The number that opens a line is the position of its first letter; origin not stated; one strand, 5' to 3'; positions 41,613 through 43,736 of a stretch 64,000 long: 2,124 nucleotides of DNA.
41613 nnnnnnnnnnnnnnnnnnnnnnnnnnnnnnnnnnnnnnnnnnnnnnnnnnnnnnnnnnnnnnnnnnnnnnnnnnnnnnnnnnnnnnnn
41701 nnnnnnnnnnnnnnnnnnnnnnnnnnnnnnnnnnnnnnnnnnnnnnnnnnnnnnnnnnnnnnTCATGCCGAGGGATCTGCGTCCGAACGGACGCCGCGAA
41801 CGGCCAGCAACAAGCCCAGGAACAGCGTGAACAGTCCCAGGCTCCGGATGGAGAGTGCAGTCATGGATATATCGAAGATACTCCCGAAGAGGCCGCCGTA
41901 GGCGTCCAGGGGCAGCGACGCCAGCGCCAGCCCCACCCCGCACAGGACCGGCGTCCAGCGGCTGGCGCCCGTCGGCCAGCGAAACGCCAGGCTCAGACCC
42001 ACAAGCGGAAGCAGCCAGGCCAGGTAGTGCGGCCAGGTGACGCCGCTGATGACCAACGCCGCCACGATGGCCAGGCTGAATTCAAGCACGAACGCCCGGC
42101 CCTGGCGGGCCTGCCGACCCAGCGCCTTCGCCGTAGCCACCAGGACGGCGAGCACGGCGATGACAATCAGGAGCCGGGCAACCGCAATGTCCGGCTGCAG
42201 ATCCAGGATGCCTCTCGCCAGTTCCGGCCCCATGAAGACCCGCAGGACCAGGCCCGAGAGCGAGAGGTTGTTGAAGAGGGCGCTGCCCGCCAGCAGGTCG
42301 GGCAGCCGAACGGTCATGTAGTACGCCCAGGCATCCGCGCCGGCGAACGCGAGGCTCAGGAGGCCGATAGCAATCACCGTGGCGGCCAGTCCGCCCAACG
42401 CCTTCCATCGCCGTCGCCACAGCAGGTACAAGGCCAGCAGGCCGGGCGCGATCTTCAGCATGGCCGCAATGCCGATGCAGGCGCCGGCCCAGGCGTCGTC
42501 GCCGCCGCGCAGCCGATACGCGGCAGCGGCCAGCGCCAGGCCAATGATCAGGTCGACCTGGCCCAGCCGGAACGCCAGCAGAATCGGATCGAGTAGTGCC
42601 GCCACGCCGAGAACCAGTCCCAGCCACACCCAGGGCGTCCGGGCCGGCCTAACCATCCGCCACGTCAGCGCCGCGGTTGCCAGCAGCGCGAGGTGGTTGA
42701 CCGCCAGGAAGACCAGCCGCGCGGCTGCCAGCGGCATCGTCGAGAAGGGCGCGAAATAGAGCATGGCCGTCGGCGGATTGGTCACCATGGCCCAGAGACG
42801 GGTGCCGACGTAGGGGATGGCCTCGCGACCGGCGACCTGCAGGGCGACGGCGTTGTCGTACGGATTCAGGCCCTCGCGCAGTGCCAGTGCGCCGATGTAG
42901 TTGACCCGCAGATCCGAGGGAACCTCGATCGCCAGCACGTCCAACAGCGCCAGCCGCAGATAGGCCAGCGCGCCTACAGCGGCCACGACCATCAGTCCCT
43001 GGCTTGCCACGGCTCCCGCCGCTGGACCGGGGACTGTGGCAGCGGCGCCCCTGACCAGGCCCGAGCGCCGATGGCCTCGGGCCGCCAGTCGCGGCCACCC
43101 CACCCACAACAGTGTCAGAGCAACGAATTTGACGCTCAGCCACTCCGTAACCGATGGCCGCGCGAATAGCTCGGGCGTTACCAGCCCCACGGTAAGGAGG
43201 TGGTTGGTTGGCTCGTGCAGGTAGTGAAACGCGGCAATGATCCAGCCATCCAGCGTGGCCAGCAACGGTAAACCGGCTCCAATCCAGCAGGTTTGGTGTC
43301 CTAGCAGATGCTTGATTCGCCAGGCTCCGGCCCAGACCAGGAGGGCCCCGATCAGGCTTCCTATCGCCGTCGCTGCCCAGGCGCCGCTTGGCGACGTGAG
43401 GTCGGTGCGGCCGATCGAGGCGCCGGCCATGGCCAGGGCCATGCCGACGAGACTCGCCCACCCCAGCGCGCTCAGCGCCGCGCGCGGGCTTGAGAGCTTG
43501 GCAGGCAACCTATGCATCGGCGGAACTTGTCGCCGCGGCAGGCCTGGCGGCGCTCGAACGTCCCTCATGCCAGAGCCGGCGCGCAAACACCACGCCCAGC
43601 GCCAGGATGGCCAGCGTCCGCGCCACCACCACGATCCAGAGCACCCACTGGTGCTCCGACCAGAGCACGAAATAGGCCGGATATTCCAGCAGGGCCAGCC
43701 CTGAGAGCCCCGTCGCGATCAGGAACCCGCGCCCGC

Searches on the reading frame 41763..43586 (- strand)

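Call 62: search_protein_families(library=pfam, proteins=[window:41763-43586:-], max_evalue=0.00001)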
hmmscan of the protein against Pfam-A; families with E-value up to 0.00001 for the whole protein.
window:41763-43586:- (607 aa): 1 family
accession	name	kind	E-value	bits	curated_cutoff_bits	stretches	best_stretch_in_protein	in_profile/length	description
PF09594.16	GT87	-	7.8e-36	124.4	25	1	269-514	2-236/237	Glycosyltransferase family 87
